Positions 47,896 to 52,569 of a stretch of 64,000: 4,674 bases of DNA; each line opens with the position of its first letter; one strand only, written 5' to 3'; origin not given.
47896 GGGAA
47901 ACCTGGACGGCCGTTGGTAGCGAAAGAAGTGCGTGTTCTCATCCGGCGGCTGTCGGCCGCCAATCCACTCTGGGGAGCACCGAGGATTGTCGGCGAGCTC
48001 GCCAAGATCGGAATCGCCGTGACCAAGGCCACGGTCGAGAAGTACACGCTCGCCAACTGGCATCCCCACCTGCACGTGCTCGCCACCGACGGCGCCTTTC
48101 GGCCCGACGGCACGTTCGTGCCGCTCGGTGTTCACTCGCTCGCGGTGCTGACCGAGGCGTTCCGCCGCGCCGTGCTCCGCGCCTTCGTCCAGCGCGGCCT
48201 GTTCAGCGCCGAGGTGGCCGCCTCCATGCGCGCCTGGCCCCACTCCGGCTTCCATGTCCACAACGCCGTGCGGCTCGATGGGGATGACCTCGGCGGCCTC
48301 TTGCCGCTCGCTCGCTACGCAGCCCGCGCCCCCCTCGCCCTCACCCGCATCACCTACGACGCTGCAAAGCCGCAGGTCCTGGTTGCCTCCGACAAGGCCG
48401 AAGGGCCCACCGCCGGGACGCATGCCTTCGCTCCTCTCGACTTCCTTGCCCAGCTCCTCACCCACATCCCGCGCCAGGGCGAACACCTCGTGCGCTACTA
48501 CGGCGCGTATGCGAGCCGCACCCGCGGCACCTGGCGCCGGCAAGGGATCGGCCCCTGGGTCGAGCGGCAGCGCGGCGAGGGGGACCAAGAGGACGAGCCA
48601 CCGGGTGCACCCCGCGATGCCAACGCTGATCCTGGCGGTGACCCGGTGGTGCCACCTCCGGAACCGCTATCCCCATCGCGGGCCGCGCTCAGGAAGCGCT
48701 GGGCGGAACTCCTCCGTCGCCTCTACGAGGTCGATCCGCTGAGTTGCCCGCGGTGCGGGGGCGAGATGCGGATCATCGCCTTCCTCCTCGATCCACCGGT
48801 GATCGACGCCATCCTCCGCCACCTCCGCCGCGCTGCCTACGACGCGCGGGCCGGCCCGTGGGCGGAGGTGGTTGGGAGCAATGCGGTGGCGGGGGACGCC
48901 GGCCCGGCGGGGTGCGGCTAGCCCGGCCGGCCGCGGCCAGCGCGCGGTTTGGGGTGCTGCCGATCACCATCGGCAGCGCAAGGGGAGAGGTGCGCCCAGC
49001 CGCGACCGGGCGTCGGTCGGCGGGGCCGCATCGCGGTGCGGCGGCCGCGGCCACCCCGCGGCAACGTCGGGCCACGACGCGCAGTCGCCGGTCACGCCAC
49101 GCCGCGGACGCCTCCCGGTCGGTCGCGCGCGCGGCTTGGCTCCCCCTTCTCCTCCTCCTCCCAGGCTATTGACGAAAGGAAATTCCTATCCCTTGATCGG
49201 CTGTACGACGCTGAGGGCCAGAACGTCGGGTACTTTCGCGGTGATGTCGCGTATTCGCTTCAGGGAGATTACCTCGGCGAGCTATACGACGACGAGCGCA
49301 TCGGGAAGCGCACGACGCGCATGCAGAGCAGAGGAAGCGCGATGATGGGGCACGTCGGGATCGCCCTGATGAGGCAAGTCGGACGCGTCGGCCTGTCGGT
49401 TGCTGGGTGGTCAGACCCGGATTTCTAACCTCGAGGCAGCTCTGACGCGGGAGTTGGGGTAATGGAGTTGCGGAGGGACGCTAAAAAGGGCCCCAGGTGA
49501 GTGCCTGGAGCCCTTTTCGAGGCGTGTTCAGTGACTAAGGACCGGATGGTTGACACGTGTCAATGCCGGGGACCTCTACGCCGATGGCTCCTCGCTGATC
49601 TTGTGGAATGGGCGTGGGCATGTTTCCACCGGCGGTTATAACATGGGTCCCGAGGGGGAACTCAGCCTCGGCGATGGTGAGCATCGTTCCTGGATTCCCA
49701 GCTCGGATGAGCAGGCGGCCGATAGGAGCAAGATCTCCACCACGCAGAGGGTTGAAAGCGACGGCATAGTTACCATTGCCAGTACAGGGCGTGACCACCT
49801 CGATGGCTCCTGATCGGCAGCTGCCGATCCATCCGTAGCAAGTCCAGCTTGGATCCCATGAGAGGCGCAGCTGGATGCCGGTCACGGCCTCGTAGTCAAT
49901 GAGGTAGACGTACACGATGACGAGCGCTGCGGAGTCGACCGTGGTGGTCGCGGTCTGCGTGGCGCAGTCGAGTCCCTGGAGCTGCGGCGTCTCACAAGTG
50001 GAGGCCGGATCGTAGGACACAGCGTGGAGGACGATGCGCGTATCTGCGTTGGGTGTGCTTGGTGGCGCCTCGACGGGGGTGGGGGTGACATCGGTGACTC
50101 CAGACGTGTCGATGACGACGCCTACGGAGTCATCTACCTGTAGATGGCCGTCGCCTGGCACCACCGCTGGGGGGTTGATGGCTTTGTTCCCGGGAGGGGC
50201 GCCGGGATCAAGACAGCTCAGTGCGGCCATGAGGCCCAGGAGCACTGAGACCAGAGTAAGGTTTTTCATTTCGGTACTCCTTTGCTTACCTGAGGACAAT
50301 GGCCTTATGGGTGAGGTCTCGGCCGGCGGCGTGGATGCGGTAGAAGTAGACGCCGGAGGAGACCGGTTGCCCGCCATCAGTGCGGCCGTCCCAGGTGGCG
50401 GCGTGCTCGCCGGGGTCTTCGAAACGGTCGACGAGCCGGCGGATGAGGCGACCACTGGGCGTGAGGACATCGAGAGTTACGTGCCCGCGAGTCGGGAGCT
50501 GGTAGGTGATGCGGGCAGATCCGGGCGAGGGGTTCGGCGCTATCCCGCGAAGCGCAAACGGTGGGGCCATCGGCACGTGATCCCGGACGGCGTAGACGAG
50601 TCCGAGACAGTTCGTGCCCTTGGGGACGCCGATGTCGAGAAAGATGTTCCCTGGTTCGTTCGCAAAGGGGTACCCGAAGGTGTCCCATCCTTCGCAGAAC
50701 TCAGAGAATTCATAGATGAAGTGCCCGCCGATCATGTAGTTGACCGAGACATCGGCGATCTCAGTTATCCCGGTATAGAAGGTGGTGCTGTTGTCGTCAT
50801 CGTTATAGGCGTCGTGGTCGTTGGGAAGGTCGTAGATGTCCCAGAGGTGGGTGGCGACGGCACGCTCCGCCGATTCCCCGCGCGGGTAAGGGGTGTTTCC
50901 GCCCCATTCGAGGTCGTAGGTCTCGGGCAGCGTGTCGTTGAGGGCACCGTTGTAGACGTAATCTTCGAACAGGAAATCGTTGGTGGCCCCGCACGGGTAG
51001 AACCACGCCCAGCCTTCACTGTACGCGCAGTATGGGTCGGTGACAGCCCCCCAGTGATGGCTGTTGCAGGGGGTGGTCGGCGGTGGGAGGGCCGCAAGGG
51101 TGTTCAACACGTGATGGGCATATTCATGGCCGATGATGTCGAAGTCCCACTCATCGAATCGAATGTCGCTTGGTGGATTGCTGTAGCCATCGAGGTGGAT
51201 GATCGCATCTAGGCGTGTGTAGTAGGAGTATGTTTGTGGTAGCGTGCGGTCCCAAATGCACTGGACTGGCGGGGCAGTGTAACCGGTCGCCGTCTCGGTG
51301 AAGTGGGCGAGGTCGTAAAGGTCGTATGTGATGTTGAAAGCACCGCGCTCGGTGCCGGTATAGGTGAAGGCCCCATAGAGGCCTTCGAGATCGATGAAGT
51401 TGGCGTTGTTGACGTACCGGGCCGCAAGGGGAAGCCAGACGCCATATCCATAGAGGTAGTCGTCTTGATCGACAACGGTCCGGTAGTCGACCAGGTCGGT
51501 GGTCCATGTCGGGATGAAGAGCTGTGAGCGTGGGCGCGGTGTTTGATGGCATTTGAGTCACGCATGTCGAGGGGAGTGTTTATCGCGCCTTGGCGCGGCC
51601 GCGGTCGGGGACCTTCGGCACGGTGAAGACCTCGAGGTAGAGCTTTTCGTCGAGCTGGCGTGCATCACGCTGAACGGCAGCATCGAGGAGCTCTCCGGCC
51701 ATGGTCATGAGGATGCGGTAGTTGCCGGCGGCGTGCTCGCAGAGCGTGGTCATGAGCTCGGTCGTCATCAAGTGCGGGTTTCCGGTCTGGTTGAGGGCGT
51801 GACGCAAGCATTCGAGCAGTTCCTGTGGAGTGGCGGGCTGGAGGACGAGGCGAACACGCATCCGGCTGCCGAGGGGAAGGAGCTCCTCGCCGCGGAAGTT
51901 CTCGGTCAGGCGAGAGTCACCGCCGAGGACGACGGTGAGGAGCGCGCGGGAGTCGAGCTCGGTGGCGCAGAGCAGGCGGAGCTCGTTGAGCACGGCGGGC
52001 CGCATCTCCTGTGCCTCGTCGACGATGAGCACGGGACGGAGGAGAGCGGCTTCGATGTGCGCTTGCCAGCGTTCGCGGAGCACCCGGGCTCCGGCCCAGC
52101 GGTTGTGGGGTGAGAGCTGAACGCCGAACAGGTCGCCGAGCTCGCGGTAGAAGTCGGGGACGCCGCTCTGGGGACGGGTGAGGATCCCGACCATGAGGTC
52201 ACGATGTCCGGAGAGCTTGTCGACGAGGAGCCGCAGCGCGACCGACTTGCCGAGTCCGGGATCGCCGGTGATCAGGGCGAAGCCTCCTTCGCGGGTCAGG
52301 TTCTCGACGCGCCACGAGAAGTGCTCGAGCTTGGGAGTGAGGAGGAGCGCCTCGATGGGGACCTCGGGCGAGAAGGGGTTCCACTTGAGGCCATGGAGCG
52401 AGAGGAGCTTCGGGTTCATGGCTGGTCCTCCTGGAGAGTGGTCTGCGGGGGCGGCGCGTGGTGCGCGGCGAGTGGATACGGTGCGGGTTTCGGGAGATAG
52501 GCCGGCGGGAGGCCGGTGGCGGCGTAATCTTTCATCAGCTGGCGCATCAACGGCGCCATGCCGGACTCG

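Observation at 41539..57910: Six copies of a GC-rich, hairpin-bearing about 240-270 bp unit ending in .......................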

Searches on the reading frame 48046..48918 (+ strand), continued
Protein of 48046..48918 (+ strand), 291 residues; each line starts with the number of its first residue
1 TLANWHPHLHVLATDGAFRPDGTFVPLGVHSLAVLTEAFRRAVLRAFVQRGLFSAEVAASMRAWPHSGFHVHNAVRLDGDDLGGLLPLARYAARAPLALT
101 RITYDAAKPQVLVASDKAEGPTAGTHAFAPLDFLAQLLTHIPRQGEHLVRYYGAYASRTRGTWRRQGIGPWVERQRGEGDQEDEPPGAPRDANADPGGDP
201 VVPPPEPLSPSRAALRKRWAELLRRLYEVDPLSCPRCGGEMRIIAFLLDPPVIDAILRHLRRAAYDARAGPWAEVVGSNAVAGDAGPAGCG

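Call 52: get_annotated_region(hit=H3, flank=1200)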
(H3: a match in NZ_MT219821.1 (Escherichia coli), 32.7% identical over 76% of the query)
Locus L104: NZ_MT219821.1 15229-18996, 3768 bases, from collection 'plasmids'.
description: Escherichia coli strain RF45-1 plasmid pRF45-1_31k_tetX, complete sequence
organism: Escherichia coli (NCBI taxid 562)
taxonomy: Bacteria; Pseudomonadota; Gammaproteobacteria; Enterobacterales; Enterobacteriaceae; Escherichia; Escherichia coli
host: -; source: -; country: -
typing (MOB-suite, as given by PLSDB): mobilizable; replicon IncX1; relaxase MOBP
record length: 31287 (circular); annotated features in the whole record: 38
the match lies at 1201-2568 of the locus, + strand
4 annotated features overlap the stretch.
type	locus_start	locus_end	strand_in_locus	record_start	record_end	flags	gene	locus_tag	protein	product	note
CDS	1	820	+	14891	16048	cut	-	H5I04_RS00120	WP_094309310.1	tetracycline-inactivating monooxygenase Tet(X4)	-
predicted_resistance_gene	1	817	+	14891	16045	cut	tet(X4)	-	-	tetracycline-inactivating monooxygenase Tet(X4)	predicted by amrfinderplus; class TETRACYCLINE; identity 100.0%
CDS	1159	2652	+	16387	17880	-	-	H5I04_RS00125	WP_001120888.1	IS91-like element ISVsa3 family transposase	-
CDS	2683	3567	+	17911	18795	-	-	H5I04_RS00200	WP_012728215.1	DUF3363 domain-containing protein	-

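Call 72: search_protein_families(library=ncbifam, proteins=[P0001], max_evalue=0.01)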
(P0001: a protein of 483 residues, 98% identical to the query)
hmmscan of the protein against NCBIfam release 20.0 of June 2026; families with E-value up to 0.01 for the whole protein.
P0001 (483 aa): 3 families
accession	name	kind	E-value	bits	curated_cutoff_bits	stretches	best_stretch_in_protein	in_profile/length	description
NF033538.2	transpos_IS91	equivalog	2.1e-47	161.9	125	1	49-355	5-314/356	IS91 family transposase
NF052416.1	ISCR_clade_Ia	exception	5.4e-42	144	925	2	18-211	16-207/509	ISCR element clade Ia family transposase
NF033497.1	rubre_like_arch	subfamily_domain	0.00027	20.6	32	1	421-437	14-30/34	rubrerythrin-like domain-containing protein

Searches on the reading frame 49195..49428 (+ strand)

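Call 56: search_protein_families(library=pfam, proteins=[window:49195-49428:+], max_evalue=0.01)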
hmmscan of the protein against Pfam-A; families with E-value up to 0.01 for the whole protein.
window:49195-49428:+ (77 aa): 1 family
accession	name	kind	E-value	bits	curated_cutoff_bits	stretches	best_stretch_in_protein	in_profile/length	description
PF21784.3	Bflower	-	0.00088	20.1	25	1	2-35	19-52/116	4-fold beta flower protein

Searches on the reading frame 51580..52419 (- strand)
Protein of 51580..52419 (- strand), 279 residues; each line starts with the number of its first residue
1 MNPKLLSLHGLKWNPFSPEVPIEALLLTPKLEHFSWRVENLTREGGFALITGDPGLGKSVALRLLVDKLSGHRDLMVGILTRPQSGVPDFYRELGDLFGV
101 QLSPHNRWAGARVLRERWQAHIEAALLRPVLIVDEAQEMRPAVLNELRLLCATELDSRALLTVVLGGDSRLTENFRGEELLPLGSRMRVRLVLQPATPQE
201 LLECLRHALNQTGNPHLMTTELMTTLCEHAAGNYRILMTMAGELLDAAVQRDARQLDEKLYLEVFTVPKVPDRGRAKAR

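Call 56: search_protein_families(library=pfam, proteins=[window:51580-52419:-], max_evalue=0.01)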
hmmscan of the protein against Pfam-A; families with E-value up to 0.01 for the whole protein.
window:51580-52419:- (279 aa): 4 families
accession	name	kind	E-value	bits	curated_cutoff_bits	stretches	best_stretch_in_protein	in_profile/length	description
PF13401.12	AAA_22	-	2.1e-21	77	27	1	44-173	4-128/130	AAA domain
PF13191.12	AAA_16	-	7.7e-06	26.9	32.6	1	44-154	23-159/167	AAA ATPase domain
PF13481.12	AAA_25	-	0.00014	22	27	1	29-69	17-57/195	AAA domain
PF13245.12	AAA_19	-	0.0089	16.6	25.1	0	46-70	12-36/134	AAA domain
